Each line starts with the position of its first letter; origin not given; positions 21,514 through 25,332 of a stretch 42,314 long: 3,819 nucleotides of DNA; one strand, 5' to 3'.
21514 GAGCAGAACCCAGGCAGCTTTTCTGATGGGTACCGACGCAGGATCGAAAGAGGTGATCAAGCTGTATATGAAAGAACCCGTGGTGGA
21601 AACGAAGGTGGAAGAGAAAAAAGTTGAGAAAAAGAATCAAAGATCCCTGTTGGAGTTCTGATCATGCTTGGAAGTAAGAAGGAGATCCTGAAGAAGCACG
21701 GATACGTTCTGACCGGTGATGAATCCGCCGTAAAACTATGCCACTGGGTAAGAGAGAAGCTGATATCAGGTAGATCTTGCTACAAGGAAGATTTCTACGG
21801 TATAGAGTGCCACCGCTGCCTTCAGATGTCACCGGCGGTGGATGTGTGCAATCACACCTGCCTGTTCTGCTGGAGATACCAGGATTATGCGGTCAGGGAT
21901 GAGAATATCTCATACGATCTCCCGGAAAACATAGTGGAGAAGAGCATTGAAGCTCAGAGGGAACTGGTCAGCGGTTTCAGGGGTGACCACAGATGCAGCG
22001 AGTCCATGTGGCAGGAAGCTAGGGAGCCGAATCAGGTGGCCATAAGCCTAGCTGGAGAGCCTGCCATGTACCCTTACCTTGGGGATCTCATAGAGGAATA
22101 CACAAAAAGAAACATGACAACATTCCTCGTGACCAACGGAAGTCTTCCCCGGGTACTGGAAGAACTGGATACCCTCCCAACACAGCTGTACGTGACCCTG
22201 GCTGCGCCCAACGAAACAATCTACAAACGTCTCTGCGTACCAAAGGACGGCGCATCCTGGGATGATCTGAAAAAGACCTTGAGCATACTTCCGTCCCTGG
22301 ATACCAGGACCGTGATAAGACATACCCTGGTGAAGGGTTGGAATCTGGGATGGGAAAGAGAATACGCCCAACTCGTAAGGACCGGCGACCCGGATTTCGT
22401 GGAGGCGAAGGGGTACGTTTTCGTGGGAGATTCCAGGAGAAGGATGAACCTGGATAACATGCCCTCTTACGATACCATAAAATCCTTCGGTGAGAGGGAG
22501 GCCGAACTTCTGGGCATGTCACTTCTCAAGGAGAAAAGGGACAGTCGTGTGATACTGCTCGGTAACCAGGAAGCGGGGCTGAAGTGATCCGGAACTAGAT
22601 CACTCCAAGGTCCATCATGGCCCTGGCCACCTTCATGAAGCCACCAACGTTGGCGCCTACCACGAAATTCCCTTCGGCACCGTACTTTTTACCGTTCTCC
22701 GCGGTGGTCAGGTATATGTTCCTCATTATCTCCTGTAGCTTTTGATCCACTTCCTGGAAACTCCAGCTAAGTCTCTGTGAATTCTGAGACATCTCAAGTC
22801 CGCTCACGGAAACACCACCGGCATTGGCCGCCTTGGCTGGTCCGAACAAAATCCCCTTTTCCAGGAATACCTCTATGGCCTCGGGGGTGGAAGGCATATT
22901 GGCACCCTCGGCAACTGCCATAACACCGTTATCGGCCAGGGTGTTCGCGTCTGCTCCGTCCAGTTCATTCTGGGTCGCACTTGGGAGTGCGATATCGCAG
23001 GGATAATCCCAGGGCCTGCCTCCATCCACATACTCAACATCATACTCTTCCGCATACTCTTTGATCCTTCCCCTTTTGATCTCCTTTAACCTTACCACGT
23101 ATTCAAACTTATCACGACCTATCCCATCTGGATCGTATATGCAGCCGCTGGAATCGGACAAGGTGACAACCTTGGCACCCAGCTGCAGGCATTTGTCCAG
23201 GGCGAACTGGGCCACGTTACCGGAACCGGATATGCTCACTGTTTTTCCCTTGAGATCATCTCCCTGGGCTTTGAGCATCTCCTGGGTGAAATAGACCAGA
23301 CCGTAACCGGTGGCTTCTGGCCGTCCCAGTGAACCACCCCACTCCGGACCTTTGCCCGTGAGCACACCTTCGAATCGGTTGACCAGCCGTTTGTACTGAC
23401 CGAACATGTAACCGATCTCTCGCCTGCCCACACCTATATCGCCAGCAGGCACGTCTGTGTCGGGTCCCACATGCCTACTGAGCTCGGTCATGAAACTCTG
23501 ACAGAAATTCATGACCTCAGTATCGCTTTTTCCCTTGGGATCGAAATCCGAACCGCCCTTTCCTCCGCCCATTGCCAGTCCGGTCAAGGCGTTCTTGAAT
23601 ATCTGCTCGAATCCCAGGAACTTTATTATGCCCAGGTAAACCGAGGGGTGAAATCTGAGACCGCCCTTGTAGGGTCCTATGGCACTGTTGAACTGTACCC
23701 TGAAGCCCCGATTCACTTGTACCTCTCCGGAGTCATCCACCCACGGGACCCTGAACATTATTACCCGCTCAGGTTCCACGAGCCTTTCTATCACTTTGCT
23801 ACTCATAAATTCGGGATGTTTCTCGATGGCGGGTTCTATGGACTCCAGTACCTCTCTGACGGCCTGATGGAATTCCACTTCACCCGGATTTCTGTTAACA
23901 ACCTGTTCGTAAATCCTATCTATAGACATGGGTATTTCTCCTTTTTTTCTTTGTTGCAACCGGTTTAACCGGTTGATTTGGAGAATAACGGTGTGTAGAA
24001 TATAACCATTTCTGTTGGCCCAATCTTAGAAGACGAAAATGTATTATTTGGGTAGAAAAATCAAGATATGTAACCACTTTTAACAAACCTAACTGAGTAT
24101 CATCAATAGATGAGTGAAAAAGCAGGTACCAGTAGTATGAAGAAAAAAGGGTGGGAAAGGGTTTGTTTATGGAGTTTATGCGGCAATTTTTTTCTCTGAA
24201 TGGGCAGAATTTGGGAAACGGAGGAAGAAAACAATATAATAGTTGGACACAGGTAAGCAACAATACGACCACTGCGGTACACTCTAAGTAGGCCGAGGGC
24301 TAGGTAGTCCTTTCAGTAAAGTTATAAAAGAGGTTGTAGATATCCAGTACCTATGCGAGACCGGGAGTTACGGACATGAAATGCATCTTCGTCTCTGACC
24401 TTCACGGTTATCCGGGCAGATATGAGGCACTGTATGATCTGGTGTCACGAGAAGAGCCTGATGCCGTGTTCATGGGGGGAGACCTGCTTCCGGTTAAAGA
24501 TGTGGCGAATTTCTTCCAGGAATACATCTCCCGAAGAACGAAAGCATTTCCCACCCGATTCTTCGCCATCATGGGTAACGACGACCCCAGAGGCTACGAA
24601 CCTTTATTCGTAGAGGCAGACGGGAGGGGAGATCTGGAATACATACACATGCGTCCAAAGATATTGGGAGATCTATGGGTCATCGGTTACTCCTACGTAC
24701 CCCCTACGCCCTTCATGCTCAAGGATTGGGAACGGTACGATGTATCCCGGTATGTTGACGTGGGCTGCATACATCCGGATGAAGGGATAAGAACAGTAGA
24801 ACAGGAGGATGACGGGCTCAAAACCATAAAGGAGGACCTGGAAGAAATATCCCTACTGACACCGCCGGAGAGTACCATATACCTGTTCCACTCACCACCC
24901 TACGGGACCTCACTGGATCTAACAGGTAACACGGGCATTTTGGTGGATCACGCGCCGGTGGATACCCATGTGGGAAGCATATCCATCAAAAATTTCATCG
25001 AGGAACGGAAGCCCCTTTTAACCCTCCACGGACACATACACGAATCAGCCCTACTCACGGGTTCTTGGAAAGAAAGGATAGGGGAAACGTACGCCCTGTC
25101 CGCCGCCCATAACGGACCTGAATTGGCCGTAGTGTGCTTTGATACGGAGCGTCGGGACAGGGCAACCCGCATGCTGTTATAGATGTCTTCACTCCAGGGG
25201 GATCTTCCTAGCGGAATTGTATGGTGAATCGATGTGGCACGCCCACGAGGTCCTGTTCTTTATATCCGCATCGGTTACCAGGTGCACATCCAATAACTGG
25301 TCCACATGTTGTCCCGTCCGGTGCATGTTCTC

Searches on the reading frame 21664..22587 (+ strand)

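Call 12: search_protein_families(library=pfam, proteins=[window:21664-22587:+], max_evalue=0.001)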
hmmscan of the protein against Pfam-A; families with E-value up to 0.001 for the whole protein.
window:21664-22587:+ (307 aa): 2 families
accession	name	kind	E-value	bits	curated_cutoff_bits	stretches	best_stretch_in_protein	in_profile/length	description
PF08608.17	Wyosine_form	-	4.7e-17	62.4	22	1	241-299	2-61/63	Wyosine base formation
PF04055.27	Radical_SAM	-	1.3e-14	55.2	29.5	1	60-229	5-157/166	Radical SAM superfamily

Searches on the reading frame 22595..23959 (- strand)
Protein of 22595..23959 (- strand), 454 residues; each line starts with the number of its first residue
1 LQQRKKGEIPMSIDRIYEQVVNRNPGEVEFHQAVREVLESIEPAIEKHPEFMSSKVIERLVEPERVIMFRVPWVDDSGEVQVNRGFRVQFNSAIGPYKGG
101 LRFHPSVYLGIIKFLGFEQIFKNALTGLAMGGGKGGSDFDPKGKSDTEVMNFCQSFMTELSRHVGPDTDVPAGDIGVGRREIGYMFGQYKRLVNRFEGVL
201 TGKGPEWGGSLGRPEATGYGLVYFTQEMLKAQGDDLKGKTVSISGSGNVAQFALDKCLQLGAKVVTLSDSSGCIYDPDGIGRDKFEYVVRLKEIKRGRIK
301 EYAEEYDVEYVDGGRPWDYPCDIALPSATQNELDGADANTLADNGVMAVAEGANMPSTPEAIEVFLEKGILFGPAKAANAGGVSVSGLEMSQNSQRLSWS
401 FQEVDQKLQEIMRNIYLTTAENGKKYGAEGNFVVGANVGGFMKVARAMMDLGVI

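Call 12: search_protein_families(library=pfam, proteins=[window:22595-23959:-], max_evalue=0.001)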
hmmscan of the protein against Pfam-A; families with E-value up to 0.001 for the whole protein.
window:22595-23959:- (454 aa): 2 families
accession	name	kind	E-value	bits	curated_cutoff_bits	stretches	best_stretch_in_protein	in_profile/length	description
PF00208.27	ELFV_dehydrog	-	2.2e-90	303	23.4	1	208-452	1-241/241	Glutamate/Leucine/Phenylalanine/Valine dehydrogenase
PF02812.23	ELFV_dehydrog_N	-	1.9e-52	176.8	25.3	1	63-190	1-128/129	Glu/Leu/Phe/Val dehydrogenase, dimerisation domain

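Call 72: search_protein_families(library=ncbifam, proteins=[window:22595-23959:-], max_evalue=0.01)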
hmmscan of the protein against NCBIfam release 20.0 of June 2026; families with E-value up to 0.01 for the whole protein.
window:22595-23959:- (454 aa): 5 families
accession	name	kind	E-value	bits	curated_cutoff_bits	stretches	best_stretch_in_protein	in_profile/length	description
NF006929.0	PRK09414.1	equivalog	7.6e-230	763.4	536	1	12-454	6-445/445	NADP-specific glutamate dehydrogenase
NF010634.0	PRK14031.1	equivalog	9.3e-210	696.7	822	1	13-454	3-444/444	NADP-specific glutamate dehydrogenase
NF010633.0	PRK14030.1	subfamily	1.4e-198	660.5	743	1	11-454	1-445/445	glutamate dehydrogenase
NF040817.1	GdhA_Arch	equivalog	1.5e-74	251.7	750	1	52-453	23-416/419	glutamate dehydrogenase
NF041398.1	GluDhGdhB_Halo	equivalog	2.8e-66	224.1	620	1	52-421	20-378/410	glutamate dehydrogenase GdhB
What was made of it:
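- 22595..23929 (-): GDH2, an NADP-specific (E. coli GdhA-type) glutamate dehydrogenase. The likely start is the ATG at 23929 (444 aa). NCBIfam PRK09414 scores 763 bits, above the 536-bit cut-off (call 72).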

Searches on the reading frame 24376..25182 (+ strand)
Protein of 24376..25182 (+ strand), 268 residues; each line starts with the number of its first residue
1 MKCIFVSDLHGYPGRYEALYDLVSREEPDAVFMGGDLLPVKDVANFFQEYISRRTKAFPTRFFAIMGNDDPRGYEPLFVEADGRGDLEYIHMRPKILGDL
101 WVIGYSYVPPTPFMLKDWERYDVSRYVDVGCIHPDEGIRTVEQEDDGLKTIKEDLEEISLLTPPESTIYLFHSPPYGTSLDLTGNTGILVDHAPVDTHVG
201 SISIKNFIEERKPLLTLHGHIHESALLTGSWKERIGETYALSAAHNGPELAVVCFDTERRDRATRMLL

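Call 12: search_protein_families(library=pfam, proteins=[window:24376-25182:+], max_evalue=0.001)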
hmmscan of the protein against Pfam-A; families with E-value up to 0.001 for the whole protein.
window:24376-25182:+ (268 aa): 2 families
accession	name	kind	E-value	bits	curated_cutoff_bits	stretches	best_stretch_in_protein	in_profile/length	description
PF00149.33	Metallophos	-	3.3e-11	44.4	21.5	1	1-223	1-190/191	Calcineurin-like phosphoesterase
PF12850.12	Metallophos_2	-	0.00016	22.1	27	0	1-194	1-91/154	Calcineurin-like phosphoesterase superfamily domain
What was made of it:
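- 24376..25182 (+): Calcineurin-like metallophosphoesterase (268 aa), convergent on P1 with a 6-nt gap. It is a candidate eraser or phosphodiesterase. Pfam Metallophos (call 12).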

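Call 34: search_protein_families(library=padloc, proteins=[window:24376-25182:+], max_evalue=0.01)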
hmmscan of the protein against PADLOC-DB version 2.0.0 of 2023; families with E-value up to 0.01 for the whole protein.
window:24376-25182:+ (268 aa): 1 family
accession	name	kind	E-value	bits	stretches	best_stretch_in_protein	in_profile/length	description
PDLC04908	PDC-S10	-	3.4e-06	24.5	1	162-225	133-185/223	-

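Call 70: search_solved_structures(query=window:24376-25182:+, max_evalue=0.01)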
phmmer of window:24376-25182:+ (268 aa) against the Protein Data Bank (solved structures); distinct sequences matched with E-value up to 0.01: 0.
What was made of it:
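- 24376..25182 (+): No solved relative was found by sequence (call 70).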

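Call 72: search_protein_families(library=ncbifam, proteins=[window:24376-25182:+], max_evalue=0.01)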
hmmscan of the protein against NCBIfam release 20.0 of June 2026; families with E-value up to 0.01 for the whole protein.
window:24376-25182:+ (268 aa): 2 families
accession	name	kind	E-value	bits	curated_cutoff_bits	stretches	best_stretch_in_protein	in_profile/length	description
NF006988.0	PRK09453.1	equivalog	0.00084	19.2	117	1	1-38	1-38/183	phosphodiesterase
TIGR00040.1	yfcE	subfamily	0.004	17.2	56.25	0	1-70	1-62/158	YfcE family phosphodiesterase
